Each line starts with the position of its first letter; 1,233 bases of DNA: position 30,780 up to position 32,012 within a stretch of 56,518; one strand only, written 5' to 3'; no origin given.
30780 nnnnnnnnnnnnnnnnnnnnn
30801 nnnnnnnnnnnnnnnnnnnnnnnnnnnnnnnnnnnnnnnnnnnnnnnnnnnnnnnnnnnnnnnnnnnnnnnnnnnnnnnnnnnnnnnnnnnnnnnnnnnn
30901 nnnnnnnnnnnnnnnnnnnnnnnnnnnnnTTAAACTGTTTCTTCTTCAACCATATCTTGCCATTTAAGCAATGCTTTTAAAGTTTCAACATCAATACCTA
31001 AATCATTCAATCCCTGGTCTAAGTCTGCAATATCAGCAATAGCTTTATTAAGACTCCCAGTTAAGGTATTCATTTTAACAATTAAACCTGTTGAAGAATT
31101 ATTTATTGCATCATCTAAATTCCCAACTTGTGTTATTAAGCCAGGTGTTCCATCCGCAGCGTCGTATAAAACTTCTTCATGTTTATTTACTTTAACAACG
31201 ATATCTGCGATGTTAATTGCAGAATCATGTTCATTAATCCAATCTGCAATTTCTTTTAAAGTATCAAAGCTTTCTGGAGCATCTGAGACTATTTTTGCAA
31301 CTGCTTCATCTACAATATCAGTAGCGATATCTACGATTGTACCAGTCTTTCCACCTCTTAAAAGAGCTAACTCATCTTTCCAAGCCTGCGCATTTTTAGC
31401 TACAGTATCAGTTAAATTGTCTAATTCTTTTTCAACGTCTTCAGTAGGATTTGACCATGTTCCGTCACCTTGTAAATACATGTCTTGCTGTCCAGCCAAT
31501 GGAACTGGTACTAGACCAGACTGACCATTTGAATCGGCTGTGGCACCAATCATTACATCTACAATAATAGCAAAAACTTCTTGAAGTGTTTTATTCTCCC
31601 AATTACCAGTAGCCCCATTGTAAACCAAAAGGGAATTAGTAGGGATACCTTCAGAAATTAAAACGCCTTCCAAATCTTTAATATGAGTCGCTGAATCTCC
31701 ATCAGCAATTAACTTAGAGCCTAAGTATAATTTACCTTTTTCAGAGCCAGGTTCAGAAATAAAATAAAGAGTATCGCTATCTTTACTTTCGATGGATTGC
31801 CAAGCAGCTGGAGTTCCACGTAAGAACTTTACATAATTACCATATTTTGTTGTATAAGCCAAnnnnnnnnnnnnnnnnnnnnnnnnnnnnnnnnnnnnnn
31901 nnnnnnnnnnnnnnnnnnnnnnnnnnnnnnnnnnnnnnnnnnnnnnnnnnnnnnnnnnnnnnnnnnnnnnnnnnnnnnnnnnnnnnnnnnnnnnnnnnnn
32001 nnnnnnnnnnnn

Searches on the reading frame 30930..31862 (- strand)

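Call 10: search_protein_families(library=phrogs, proteins=[window:30930-31862:-], max_evalue=0.001)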
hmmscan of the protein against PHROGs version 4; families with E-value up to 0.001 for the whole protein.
window:30930-31862:- (310 aa): 4 families
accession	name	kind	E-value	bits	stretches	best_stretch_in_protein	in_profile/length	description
phrog_18185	-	tail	2.4e-07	31.6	1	175-226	237-286/399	tail fiber protein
phrog_4302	-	unknown function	3.2e-07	30.5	1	102-138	216-252/499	-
phrog_1197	-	tail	1.3e-06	28.7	0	181-209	192-220/715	tail protein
phrog_4757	-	unknown function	2.9e-06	27.8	1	155-216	82-130/359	-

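Call 11: search_protein_families(library=pfam, proteins=[window:30930-31862:-], max_evalue=0.01)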
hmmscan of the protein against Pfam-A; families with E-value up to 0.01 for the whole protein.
window:30930-31862:- (310 aa): 1 family
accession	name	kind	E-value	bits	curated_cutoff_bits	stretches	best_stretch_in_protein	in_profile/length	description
PF24243.1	Phage_tail_C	-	0.0041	16.9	23.7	1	13-35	3-25/26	Phage tail tip domain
